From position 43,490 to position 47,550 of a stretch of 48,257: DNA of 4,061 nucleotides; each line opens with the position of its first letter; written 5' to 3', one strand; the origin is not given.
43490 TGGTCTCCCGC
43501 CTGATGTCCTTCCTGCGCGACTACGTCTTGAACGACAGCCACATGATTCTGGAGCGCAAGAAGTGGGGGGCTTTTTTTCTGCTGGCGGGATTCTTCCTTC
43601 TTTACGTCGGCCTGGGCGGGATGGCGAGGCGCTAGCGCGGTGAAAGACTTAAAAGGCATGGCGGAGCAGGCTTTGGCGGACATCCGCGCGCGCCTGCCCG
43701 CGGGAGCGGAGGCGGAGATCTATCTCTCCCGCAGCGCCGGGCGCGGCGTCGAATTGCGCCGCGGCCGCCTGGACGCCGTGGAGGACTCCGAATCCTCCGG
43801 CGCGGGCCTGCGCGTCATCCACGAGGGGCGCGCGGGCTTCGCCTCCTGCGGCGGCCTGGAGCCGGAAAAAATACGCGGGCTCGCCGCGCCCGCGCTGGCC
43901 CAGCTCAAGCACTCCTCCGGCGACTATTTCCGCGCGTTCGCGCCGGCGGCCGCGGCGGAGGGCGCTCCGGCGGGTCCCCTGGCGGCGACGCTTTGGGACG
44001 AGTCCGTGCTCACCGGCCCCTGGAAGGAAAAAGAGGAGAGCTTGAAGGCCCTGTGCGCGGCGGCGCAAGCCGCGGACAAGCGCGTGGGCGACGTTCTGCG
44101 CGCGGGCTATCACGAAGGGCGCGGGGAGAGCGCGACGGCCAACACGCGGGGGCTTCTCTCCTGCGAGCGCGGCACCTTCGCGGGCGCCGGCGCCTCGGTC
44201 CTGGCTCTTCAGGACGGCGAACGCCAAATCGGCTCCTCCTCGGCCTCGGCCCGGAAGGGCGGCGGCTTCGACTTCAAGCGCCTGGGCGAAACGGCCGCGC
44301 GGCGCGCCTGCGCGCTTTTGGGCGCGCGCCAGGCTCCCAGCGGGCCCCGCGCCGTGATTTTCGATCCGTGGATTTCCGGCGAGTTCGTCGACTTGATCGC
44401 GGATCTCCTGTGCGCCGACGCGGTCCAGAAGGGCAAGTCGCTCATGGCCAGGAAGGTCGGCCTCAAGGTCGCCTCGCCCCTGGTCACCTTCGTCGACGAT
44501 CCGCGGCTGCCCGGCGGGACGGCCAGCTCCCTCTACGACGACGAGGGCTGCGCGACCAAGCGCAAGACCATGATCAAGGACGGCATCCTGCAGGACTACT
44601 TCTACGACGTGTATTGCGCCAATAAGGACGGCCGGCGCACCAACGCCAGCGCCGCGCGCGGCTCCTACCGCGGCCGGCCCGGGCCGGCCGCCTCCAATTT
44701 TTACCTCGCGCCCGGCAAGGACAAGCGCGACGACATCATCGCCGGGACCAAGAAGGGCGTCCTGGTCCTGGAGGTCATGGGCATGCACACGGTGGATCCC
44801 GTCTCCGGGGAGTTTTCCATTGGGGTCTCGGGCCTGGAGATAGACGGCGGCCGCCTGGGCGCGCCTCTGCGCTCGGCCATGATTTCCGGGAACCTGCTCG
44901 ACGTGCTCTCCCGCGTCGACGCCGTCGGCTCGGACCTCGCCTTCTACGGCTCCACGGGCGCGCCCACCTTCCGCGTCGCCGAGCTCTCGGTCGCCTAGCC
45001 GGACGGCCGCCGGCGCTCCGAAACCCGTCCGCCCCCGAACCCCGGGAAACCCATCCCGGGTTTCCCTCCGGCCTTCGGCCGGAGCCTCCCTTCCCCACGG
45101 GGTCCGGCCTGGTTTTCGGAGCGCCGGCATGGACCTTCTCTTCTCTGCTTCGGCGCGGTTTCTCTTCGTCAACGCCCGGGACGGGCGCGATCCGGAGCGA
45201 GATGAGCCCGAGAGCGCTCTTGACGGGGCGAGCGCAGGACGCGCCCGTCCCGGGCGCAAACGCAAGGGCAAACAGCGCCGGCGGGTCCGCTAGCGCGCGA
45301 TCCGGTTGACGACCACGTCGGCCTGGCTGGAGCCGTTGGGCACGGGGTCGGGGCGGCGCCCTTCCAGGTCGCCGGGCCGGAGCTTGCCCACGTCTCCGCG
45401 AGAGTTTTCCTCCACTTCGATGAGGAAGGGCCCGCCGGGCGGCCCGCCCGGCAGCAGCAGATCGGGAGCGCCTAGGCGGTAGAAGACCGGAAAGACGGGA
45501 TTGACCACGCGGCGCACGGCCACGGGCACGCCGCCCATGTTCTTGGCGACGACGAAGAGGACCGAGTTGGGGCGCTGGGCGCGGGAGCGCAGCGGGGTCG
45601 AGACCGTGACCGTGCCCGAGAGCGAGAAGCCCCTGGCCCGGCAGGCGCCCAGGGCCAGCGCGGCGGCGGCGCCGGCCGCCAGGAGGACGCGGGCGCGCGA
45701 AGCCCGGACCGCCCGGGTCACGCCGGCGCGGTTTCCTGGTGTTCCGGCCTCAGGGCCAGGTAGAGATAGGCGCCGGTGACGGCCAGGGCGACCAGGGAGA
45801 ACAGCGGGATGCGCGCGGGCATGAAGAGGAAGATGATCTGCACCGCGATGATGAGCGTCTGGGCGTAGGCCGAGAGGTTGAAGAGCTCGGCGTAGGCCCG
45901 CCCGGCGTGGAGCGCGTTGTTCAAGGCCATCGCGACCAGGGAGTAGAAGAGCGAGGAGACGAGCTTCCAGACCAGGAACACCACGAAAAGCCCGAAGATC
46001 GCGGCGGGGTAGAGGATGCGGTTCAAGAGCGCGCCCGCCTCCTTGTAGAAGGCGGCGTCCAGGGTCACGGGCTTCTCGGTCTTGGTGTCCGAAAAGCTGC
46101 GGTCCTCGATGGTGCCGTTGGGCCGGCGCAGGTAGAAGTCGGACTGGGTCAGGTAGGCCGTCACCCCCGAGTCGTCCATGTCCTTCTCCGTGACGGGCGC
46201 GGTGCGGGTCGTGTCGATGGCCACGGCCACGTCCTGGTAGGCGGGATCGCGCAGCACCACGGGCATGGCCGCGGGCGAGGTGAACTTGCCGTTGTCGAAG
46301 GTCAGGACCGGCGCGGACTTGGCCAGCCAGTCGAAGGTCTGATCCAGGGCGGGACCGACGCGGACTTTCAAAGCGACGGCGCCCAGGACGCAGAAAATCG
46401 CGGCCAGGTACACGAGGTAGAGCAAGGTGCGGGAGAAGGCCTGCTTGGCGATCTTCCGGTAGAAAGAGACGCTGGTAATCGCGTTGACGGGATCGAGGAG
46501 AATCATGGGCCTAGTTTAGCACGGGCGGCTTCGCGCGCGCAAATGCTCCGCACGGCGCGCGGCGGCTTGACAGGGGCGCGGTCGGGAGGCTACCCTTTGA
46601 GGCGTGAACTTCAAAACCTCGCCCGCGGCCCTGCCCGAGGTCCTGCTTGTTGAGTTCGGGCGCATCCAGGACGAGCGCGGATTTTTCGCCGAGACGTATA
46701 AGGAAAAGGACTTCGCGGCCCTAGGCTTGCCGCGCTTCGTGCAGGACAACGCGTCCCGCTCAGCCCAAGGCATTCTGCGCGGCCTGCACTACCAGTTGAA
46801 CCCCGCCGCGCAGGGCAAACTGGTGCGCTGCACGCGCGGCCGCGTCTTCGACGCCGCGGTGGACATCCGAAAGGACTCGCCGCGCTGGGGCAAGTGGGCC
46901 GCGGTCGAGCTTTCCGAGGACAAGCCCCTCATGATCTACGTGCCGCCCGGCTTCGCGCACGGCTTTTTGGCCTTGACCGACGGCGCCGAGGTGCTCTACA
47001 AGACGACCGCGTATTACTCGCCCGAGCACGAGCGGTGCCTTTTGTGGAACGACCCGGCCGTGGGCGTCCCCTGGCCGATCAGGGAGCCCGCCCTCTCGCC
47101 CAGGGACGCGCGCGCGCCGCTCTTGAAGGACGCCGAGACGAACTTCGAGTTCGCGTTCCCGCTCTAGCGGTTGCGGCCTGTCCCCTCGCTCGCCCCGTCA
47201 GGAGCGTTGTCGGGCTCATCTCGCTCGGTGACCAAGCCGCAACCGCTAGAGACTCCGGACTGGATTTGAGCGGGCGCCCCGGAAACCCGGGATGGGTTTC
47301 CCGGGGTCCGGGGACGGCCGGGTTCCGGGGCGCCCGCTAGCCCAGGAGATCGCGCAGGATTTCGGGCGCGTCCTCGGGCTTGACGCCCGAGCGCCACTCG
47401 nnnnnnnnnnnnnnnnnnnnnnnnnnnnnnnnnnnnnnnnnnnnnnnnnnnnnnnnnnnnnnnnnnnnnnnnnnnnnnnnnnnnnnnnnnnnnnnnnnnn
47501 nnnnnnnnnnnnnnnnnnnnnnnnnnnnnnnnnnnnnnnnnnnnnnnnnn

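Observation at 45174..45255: Structured repeat, module 2: conserved 40-nt apex carried on unrelated but perfect 15-16-bp stems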

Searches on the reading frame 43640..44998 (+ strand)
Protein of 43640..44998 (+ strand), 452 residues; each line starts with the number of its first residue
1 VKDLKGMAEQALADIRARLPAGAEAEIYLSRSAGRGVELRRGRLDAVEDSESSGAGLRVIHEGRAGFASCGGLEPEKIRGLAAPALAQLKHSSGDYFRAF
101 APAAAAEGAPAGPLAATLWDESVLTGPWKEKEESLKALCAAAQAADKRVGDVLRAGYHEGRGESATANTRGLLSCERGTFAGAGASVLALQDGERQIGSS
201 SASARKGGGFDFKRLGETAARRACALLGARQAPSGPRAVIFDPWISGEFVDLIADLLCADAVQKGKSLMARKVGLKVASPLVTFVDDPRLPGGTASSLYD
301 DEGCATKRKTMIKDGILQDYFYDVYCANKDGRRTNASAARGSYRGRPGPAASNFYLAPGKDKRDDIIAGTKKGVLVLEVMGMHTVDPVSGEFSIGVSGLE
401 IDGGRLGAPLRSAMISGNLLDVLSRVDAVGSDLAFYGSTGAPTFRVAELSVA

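Call 25: search_protein_families(library=pfam, proteins=[window:43640-44998:+])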
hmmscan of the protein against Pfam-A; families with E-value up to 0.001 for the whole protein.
window:43640-44998:+ (452 aa): 3 families
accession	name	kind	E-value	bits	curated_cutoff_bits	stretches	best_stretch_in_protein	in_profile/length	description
PF19289.4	PmbA_TldD_3rd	-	1.5e-68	230.7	22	1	238-452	5-219/220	PmbA/TldA metallopeptidase C-terminal domain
PF19290.4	PmbA_TldD_2nd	-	3.9e-13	50.2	20.9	1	130-227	10-109/109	PmbA/TldA metallopeptidase central domain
PF01523.21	PmbA_TldD_1st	-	1.1e-12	48.4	20.9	1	25-82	1-58/65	PmbA/TldA metallopeptidase domain 1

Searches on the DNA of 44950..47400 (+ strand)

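Call 6: search_rna_families(source=window, start=44950, end=47400, threshold=evalue, max_evalue=10)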
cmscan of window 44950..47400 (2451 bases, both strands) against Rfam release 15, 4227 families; matches with E-value up to 10: 6.
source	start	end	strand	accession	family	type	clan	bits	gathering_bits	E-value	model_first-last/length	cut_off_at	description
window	47268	47339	-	RF03230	mir-967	Gene; miRNA;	-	23.1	70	0.26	1-90/90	no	mir-967 microRNA precursor family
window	47154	47244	-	RF02950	D12-methyl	Gene; sRNA;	-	18.3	57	2.8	1-64/64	no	D12-methyl RNA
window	47275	47308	+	RF00892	mir-551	Gene; miRNA;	-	17.2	51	2.7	1-74/74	no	mir-551 microRNA precursor family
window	45844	45875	+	RF01273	sR34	Gene; snRNA; snoRNA; CD-box;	-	16.3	40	8.6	1-54/54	no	Small nucleolar RNA sR34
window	45119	45177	-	RF01170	snoU61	Gene; snRNA; snoRNA; CD-box;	CL00067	15.5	55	9.5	1-84/84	no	Small nucleolar RNA U61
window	47166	47277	-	RF02003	group-II-D1D4-4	Intron;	CL00102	14.3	49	3.6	1-138/138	no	Group II catalytic intron D1-D4-4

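Call 52: build_rna_model(alignment_id=A5, structure=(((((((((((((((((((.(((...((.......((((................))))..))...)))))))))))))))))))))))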
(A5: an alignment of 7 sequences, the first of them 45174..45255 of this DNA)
Model R1 built from alignment A5 (7 sequences, 88 columns); structure: as given.
model positions 81; base pairs 24; branch points 0; effective number of sequences 1.46; information 0.7 bits per position. Calibrated on 0.2 Mb of random sequence (short: E-values are rough).
structure used (alignment columns):
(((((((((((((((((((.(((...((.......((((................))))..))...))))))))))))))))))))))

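Call 53: search_with_rna_model(model_id=R1, sources=[window, L001, L005, L006, L007, L008, L010, L011, L012, L014, L015, L016, L017, L018], max_evalue=5)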
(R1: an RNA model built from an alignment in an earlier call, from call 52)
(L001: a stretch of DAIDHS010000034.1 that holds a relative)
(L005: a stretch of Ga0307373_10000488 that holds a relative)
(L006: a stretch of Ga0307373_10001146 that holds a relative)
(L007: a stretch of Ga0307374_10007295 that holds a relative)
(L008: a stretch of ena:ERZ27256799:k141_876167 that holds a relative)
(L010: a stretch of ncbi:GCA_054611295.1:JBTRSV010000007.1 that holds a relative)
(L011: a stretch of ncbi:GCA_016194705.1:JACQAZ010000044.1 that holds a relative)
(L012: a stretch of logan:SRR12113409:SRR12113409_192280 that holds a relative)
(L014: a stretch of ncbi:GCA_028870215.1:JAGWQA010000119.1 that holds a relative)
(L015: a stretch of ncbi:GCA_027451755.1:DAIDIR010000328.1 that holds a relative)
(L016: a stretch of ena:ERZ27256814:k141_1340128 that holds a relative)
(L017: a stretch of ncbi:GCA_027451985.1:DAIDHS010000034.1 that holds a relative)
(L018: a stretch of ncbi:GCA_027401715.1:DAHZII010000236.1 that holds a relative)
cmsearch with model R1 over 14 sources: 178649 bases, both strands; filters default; matches with E-value up to 5: 14.
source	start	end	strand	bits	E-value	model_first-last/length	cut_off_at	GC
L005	8462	8542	-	98.5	3.1e-18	1-81/81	no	0.7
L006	10176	10256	+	97.4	5.3e-18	1-81/81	no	0.69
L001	5678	5758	+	96.5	8.3e-18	1-81/81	no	0.73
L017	2323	2403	-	96.5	8.3e-18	1-81/81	no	0.73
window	45175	45255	+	96.4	8.8e-18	1-81/81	no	0.78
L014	3239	3319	-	96.4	8.8e-18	1-81/81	no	0.78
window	47166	47246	-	93.7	3.4e-17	1-81/81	no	0.7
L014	1248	1328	+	93.7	3.4e-17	1-81/81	no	0.7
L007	6964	7044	+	93.3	4e-17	1-81/81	no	0.67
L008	5471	5546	+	76.5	1.5e-13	1-81/81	no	0.66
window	3982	4056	+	17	0.65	1-81/81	no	0.61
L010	5388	5416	-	14.8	2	1-81/81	no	0.79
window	34554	34578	+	13.3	4.1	1-81/81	no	0.88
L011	7189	7252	-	13.2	4.3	15-66/81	no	0.75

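Call 73: search_dna_similar(query=window:44999-45289:+, collection=plasmids, mode=distant, max_evalue=0.001, max_rows=8)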
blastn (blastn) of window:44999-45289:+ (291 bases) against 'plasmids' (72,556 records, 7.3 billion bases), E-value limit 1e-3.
No match.

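Call 74: search_dna_similar(query=window:44999-45289:+, collection=phages, mode=distant, max_evalue=0.001, max_rows=8)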
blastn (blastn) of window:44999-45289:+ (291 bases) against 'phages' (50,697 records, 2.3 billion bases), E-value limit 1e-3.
No match.
